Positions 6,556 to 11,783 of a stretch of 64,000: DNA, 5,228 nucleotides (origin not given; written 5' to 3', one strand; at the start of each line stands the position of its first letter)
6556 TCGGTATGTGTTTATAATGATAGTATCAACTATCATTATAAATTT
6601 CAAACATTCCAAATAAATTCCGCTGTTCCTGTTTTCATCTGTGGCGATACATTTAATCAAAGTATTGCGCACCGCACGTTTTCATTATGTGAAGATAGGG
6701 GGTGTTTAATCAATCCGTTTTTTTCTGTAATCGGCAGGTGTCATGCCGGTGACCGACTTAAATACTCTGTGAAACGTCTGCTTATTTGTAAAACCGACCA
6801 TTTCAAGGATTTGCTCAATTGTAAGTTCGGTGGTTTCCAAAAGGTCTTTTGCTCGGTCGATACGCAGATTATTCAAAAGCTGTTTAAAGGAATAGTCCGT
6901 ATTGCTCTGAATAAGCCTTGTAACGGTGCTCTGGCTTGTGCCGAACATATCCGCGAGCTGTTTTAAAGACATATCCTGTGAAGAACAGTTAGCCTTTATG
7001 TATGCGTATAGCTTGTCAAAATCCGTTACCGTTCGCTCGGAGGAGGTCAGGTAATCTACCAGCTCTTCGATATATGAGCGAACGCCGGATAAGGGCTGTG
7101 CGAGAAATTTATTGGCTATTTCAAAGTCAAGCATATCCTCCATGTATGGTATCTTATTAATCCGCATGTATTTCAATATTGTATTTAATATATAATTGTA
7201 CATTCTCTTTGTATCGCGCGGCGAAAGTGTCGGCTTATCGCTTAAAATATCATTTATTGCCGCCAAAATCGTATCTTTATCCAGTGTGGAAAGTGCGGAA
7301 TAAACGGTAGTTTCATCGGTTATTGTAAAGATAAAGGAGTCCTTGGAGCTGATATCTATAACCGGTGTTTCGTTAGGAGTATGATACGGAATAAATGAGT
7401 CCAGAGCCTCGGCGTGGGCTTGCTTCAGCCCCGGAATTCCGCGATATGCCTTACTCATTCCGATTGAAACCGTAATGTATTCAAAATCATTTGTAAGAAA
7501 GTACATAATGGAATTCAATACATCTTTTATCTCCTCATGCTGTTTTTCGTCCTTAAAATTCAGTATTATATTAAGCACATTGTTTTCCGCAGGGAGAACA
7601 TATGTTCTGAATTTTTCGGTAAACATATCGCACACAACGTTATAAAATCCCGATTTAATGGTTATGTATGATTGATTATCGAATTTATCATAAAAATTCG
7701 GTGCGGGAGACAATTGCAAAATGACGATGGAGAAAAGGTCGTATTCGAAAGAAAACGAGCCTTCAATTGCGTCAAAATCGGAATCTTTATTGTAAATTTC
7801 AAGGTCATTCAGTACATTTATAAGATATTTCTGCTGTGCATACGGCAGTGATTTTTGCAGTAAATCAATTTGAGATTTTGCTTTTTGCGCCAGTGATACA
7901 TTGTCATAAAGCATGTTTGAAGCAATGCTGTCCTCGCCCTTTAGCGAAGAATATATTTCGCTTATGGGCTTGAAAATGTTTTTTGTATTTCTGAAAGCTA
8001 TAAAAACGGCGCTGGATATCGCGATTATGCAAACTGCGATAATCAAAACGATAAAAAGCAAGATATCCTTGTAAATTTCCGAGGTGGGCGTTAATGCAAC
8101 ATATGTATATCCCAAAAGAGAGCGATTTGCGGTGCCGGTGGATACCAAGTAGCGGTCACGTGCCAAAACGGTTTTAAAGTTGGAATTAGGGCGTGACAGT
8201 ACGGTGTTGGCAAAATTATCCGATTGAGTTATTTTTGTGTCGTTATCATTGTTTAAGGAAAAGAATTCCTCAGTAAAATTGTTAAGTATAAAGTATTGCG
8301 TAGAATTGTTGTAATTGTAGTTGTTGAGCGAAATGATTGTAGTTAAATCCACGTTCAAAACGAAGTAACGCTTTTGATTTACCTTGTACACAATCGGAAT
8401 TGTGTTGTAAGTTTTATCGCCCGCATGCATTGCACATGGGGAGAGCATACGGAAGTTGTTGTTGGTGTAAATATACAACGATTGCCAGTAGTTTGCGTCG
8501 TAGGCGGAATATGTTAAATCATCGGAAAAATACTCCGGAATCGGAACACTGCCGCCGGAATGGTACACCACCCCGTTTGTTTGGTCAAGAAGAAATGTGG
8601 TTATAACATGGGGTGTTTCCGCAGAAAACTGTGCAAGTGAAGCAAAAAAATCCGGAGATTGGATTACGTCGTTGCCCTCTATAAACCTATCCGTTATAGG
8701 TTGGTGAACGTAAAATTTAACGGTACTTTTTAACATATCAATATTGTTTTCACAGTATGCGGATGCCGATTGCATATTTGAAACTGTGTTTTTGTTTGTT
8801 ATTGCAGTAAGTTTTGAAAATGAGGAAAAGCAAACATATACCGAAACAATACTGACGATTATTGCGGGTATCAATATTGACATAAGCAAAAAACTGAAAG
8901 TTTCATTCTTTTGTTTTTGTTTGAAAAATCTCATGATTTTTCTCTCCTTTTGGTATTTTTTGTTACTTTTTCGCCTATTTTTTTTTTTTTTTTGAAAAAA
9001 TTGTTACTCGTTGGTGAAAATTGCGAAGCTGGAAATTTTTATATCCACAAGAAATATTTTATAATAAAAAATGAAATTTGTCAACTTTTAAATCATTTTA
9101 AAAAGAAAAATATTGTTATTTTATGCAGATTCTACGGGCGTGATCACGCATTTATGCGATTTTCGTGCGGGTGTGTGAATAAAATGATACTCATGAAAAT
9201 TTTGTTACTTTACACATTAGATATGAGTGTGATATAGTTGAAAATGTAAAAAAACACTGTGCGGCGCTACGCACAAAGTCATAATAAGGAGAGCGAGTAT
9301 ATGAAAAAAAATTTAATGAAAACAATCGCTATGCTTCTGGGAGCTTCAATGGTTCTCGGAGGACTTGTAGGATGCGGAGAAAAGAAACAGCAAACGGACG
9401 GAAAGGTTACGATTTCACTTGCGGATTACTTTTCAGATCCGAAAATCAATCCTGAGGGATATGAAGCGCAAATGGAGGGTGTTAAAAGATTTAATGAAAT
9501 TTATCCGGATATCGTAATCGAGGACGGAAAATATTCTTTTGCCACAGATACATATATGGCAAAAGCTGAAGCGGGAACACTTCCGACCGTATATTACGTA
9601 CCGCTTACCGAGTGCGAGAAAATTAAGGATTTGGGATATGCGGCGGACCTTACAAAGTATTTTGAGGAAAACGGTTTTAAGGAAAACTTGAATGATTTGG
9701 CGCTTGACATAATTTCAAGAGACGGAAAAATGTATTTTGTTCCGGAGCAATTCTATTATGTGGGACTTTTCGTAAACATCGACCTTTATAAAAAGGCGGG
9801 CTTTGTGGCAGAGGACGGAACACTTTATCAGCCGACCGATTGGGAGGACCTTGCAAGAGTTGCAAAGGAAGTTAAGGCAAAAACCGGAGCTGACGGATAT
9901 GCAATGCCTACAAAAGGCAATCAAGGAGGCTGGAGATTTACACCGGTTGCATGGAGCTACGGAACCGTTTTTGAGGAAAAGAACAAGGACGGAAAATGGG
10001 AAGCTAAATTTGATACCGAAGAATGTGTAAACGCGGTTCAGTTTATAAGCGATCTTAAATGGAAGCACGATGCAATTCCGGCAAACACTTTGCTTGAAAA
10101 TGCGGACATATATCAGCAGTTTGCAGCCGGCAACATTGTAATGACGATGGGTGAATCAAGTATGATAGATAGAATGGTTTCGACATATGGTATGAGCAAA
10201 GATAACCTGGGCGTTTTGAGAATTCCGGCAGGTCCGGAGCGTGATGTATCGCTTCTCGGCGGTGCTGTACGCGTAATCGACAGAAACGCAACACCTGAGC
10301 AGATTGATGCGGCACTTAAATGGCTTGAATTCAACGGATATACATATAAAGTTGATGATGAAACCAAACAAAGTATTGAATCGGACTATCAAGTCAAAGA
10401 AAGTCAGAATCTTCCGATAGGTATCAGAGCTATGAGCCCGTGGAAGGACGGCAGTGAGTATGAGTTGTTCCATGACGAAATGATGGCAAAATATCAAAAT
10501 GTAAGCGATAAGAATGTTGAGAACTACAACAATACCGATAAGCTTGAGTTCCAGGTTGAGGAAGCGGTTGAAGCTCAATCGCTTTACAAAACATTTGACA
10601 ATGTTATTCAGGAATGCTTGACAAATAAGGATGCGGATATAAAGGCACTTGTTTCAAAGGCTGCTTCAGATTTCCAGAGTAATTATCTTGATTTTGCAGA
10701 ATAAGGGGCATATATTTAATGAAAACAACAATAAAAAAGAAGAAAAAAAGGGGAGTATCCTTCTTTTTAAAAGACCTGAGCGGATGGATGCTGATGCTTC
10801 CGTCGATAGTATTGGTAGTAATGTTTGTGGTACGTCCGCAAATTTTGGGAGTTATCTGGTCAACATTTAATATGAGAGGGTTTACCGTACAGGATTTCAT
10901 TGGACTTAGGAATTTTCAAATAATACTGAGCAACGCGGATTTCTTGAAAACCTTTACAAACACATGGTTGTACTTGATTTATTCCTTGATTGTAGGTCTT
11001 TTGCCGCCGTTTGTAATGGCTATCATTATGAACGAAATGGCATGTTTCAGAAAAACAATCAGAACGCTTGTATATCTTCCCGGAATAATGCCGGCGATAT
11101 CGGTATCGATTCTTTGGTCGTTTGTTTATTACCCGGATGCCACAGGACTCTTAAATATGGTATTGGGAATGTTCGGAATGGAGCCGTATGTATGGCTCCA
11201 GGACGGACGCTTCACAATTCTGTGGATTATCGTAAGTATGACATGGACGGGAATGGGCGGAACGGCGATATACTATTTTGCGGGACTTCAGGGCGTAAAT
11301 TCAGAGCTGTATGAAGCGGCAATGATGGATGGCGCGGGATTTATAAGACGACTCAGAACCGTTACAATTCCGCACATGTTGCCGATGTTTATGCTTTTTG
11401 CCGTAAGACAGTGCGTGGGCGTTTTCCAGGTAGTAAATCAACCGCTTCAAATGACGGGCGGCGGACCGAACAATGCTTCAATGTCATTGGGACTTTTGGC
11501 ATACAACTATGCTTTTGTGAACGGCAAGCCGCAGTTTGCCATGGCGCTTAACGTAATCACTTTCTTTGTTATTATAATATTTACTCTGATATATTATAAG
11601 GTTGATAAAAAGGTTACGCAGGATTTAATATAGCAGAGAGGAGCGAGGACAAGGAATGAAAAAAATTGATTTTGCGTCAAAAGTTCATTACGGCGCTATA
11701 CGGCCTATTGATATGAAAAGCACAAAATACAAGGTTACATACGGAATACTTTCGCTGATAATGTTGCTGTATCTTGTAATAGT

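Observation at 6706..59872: Two permuted paralogous surface-glycan loci sit side by side and fill about 50 kb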

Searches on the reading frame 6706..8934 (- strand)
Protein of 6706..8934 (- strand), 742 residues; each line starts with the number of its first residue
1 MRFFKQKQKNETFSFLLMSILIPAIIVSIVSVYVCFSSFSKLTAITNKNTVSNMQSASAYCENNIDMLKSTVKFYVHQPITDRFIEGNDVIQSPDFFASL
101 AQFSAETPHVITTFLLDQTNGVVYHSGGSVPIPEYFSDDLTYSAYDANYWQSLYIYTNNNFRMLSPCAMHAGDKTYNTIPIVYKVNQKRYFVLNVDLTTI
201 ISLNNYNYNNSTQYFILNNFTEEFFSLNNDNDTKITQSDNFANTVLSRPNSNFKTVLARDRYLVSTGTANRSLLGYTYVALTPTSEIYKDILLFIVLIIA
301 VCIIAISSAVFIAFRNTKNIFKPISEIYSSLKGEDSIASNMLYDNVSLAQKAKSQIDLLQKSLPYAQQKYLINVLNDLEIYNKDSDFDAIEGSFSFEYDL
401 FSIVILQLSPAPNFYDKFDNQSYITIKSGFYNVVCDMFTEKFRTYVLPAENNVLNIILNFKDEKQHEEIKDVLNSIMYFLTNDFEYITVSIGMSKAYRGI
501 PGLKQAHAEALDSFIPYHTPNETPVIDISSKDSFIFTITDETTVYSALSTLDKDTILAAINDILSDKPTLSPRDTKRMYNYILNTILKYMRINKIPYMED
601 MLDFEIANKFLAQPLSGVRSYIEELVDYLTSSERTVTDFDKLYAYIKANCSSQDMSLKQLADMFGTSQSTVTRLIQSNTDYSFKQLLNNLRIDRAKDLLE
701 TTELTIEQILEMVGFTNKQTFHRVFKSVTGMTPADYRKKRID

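Call 3: search_protein_families(library=pfam, proteins=[window:6706-8934:-], max_evalue=0.01)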
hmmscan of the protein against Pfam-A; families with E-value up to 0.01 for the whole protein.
window:6706-8934:- (742 aa): 6 families
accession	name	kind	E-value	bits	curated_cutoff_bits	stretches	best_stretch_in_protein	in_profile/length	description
PF12833.13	HTH_18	-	9.5e-22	77.5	33.6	1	660-738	1-79/80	Helix-turn-helix domain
PF00165.29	HTH_AraC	-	1.7e-18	66.7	26.6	2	699-738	1-42/42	Bacterial regulatory helix-turn-helix proteins, AraC family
PF24832.1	DUF7716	-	0.00087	20.1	26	0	451-483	65-97/102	Domain of unknown function (DUF7716)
PF01418.23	HTH_6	-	0.002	18.5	28.3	1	619-677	4-57/77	Helix-turn-helix domain, rpiR family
PF17853.6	GGDEF_2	-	0.0044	17.7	24.5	1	430-512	37-112/116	GGDEF-like domain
PF09339.16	HTH_IclR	-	0.0097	16.1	22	0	653-677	17-41/52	IclR helix-turn-helix domain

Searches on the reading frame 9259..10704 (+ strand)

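Call 3: search_protein_families(library=pfam, proteins=[window:9259-10704:+], max_evalue=0.01)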
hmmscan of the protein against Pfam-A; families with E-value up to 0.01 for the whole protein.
window:9259-10704:+ (481 aa): 3 families
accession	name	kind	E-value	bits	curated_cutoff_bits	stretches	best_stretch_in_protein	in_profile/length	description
PF01547.30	SBP_bac_1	-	1.2e-19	71.9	26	1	69-358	9-299/307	Bacterial extracellular solute-binding protein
PF13416.11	SBP_bac_8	-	1.9e-19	71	27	1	76-358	4-242/279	Bacterial extracellular solute-binding protein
PF14301.12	DUF4376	-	0.0082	17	25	0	343-438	4-99/106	Domain of unknown function (DUF4376)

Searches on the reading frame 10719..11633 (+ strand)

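Call 3: search_protein_families(library=pfam, proteins=[window:10719-11633:+], max_evalue=0.01)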
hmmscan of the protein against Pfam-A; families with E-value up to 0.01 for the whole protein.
window:10719-11633:+ (304 aa): 1 family
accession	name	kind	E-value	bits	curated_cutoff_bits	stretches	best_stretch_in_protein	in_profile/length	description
PF00528.27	BPD_transp_1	-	3.4e-13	50.2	26.4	1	100-299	8-182/184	Binding-protein-dependent transport system inner membrane component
